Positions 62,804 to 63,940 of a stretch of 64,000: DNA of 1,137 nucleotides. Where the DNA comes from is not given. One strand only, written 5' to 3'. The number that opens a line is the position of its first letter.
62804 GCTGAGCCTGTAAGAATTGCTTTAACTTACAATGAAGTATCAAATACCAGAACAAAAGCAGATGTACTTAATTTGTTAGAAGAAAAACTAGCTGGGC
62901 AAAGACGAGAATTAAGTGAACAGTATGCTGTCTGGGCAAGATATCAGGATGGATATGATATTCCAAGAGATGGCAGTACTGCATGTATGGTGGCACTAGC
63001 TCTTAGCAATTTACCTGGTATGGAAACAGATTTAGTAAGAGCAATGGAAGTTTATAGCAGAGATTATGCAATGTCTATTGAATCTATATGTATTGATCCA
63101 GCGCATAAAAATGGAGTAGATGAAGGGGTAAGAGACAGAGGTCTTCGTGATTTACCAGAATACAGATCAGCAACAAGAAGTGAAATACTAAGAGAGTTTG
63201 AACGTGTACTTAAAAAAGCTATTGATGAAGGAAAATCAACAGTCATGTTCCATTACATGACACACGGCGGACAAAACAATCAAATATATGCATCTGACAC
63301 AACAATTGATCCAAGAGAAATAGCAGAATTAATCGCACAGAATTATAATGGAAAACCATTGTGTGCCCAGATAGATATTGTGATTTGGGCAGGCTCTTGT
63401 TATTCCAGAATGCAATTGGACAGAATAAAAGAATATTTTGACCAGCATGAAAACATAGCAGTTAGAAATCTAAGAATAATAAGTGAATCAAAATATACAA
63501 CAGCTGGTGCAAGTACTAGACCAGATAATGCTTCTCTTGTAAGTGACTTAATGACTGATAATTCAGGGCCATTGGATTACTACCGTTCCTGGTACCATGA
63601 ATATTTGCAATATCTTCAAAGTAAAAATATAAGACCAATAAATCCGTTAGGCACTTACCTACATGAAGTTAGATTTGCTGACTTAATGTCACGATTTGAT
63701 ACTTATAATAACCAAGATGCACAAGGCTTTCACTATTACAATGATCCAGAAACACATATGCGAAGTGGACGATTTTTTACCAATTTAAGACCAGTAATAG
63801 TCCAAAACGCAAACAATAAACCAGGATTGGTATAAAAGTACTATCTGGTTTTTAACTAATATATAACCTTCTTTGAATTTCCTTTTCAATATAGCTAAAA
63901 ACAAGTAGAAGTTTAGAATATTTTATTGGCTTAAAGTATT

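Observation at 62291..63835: Hypothetical protein with a caspase-like (clan CD) His-Gly ... Cys signature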

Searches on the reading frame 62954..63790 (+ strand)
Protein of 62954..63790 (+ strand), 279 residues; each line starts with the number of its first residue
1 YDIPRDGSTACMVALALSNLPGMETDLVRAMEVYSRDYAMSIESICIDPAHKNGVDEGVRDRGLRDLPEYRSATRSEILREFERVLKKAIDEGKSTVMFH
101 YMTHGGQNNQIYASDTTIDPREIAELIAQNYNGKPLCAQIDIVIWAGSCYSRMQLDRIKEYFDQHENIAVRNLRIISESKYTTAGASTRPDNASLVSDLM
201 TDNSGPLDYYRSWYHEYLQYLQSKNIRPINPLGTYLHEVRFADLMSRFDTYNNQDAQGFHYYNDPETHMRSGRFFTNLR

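Call 34: search_solved_structures(query=A3, max_evalue=10, show_alignments=5)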
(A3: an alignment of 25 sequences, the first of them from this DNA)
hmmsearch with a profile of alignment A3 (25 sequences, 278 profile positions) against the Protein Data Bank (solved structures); distinct sequences matched with E-value up to 10: 13.
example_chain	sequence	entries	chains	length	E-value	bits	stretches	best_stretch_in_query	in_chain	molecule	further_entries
4f6o_A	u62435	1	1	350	8.4e-06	28.8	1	17-154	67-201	Metacaspase-1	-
4f6p_A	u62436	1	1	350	0.0025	20.7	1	17-114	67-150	Metacaspase-1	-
6w8s_A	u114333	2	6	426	0.0036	20.2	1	18-163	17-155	Metacaspase-4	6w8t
7qp0_A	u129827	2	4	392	0.019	17.8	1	70-153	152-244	Metacaspase-1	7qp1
3bij_A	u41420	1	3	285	0.19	14.5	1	67-152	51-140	Uncharacterized protein GSU0716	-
3fwb_C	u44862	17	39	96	0.26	14.1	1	42-90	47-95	Protein SUS1 | Transcription and mRNA export factor SUS1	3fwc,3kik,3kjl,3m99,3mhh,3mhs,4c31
6xyw_Bv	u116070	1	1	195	0.49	13.1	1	18-64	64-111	AT5g49210/K21P3_8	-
6dhi_A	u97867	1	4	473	0.62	12.8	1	93-156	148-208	Asparaginyl endopeptidase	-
2y9y_B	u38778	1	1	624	0.81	12.4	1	63-98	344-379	ISWI ONE COMPLEX PROTEIN 3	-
2y9z_B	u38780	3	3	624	0.84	12.4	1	63-98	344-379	ISWI ONE COMPLEX PROTEIN 3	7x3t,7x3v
2yqc_A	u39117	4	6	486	1.3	11.7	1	188-250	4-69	UDP-N-acetylglucosamine pyrophosphorylase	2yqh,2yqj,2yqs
8a53_A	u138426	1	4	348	1.5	11.6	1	74-160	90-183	Metacaspase-9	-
9n3d_A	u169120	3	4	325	1.8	11.3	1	74-160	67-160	Metacaspase-9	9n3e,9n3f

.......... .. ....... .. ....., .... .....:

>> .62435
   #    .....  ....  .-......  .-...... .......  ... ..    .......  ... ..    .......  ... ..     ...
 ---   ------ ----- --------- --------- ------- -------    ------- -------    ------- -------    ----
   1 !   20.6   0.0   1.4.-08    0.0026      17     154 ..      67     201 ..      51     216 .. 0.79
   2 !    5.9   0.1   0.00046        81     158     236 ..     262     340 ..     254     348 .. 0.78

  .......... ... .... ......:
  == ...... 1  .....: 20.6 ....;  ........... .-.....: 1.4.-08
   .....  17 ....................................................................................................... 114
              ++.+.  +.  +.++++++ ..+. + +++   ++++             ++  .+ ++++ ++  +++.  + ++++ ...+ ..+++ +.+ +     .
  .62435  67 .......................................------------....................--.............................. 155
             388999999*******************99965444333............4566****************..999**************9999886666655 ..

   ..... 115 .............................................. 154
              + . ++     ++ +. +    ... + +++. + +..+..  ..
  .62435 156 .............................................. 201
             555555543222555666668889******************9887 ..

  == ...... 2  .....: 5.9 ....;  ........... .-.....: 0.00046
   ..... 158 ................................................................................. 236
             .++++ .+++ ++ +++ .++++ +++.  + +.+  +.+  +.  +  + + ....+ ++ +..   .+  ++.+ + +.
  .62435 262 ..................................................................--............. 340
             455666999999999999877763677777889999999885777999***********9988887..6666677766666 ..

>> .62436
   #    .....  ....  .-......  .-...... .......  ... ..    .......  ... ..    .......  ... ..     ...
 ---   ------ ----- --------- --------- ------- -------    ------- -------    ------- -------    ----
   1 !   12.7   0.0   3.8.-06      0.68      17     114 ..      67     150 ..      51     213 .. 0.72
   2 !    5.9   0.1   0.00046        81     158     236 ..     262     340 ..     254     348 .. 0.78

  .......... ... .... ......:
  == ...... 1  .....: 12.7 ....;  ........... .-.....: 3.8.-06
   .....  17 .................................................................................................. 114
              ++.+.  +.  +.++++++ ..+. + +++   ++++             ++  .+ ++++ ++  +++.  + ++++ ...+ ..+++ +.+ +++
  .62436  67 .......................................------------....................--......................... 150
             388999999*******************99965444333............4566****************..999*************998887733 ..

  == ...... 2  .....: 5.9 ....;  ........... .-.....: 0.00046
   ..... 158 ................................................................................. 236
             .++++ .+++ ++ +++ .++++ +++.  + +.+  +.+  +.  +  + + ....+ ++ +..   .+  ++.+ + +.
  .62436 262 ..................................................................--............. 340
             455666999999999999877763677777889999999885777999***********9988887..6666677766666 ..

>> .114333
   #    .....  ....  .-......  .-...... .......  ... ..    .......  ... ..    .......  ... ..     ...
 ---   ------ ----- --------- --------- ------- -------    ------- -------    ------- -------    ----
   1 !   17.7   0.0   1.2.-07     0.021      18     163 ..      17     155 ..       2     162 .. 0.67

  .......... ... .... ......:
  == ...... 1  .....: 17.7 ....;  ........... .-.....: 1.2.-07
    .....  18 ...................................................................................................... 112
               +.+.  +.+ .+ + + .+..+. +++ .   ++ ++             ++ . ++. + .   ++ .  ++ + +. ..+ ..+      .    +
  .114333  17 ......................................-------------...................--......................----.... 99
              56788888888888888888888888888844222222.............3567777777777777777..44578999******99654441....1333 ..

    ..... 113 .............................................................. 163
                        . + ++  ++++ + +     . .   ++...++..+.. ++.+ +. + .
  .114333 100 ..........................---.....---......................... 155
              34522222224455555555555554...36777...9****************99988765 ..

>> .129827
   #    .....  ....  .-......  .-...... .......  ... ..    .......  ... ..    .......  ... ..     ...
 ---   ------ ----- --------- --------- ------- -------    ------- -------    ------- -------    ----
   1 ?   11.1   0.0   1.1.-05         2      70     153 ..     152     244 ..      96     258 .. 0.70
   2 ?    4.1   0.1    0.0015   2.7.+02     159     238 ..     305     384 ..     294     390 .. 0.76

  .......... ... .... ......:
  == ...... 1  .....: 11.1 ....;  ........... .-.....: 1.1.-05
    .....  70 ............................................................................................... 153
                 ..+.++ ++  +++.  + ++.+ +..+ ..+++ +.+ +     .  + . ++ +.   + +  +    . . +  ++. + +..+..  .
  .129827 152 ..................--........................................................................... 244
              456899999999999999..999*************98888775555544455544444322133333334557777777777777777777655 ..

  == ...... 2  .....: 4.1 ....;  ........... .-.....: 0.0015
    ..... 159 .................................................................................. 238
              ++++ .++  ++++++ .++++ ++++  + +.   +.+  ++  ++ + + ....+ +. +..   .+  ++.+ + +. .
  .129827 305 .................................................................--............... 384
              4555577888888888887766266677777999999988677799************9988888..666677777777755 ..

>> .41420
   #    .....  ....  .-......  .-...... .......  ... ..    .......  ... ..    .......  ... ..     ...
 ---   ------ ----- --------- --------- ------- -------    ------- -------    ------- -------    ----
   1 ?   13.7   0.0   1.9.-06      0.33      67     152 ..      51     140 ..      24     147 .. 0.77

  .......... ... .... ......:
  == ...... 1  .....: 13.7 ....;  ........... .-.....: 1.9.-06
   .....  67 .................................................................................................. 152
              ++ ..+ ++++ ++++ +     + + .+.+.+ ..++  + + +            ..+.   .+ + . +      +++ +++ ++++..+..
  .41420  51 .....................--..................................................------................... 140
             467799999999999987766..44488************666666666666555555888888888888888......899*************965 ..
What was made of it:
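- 62966..63787 (+): Caspase/metacaspase-like catalytic domain, aa 226-499, a complete alpha/beta fold including a p10-like C-terminal part. The profile hits metacaspases (call 34).
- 63029..63031 (+): Asp247 in the GMETD motif, equivalent to the first S1-pocket Asp of metacaspases (the GCxND motif). The profile 'lsgietD' aligns to Yca1 LRGCIND (call 34).
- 63392..63394 (+): Gly368, two residues before the catalytic Cys, where metacaspases have the second S1 Asp. Yca1 FDSCHSG aligns to the profile 'aeSCysg' (call 34).
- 63398..63400 (+): Catalytic Cys370. A second deposited Yca1 sequence (4f6p, which I recall as the C276A mutant) is not aligned through this motif and scores lower (call 34).
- On Metacaspases (C14B): The first Asp is present (Asp247, aligned to the D of GCIND, call 34). 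The sequence match to the Yca1 p10 region is only 5.9 bits, i-E 81 (call 34).
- Closest known: Type I metacaspases. Same: Three active-site motifs are in register: L-x-G-x-x-x-D after strand 1, F/L-H-Y-x-x-H-G, and S-C-x-S-G (call 34).
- Closest known: Type I metacaspases. Different: The p10 '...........'-type region is not significantly similar (call 34).
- Closest known: Bacterial orthocaspases. Same: 3bij is a weak profile hit (E=0.19), with the HG and SC motifs aligned (call 34).
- Closest known: Legumain / GPI8. Different: The C13 profile hit is weak (asparaginyl endopeptidase, E=0.62, call 34).
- The catalytic-domain profile A3 hits Yca1 4f6o at E=8.4e-6, AtMC4 6w8s at 0.0036 and Candida MCA1 7qp0 at 0.019, with the GCxND, HYSGHG and DSCHSG motifs aligned (call 34). 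Similarity of the p10-like region to metacaspases is not significant (5.9 bits, call 34). Sequence profiles place metacaspases well ahead of C13: 8.4e-6 against 0.62 for asparaginyl endopeptidase (call 34).
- Tried and rejected: Trimming to the catalytic domain and adding remote homologues was needed to reach metacaspases (call 34).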
